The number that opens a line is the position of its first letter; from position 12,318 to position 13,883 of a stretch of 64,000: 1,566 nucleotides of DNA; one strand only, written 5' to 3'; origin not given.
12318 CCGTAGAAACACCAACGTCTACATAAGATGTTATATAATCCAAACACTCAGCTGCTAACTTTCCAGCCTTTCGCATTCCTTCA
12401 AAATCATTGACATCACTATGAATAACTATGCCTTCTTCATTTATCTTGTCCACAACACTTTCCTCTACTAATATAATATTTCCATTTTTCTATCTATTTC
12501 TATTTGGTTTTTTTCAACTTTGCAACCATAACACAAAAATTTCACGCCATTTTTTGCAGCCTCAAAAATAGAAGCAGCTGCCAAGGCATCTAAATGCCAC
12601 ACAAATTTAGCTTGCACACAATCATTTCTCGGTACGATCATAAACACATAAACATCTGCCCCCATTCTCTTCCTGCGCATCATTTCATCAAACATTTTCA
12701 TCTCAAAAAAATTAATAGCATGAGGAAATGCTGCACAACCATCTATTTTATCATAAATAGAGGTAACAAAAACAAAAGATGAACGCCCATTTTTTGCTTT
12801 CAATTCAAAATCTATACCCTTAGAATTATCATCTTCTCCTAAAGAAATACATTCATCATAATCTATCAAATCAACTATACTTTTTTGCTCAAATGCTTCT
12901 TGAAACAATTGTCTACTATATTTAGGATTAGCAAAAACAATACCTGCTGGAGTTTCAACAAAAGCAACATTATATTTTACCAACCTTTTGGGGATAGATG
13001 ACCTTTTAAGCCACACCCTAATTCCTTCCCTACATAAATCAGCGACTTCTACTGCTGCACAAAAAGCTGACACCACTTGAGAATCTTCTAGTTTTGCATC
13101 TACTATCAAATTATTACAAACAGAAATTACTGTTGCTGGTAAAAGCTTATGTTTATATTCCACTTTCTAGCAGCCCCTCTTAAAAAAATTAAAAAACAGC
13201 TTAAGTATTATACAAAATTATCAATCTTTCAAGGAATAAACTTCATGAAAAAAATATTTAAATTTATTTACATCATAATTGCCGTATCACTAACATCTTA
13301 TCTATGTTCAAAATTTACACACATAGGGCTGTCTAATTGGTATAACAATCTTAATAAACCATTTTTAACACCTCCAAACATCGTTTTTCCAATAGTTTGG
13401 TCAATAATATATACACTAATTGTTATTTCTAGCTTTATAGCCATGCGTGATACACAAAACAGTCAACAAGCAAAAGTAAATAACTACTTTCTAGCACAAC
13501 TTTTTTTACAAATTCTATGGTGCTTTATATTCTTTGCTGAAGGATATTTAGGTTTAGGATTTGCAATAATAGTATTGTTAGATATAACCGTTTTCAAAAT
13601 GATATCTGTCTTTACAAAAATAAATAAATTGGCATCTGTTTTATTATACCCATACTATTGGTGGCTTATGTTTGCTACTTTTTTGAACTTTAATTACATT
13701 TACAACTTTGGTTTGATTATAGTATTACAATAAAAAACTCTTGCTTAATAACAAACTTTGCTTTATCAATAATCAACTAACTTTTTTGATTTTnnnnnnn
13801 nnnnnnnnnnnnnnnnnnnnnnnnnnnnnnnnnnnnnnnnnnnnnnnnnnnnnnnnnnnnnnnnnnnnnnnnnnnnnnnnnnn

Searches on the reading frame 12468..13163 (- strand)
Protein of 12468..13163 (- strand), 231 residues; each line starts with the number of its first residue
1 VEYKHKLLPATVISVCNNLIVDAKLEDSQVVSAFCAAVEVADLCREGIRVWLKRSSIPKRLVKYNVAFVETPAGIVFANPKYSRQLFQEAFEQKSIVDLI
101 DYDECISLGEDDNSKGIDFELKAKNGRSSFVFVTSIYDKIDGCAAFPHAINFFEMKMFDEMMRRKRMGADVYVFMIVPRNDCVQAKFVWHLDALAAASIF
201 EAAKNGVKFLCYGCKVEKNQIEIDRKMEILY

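Call 37: search_protein_families(library=pfam, proteins=[window:12468-13163:-], max_evalue=0.00001)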
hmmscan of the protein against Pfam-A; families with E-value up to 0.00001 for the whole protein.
window:12468-13163:- (231 aa): 1 family
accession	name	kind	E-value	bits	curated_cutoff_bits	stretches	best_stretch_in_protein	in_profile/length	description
PF03749.19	SfsA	-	1.6e-11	44.6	22.8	1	83-219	3-137/138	Sugar fermentation stimulation protein RE domain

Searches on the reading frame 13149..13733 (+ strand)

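Call 37: search_protein_families(library=pfam, proteins=[window:13149-13733:+], max_evalue=0.00001)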
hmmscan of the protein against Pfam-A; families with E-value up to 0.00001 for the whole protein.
window:13149-13733:+ (194 aa): 1 family
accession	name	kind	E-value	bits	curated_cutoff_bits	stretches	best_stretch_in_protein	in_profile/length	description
PF03073.20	TspO_MBR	-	5.7e-36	123.9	24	1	45-183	4-143/145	TspO/MBR family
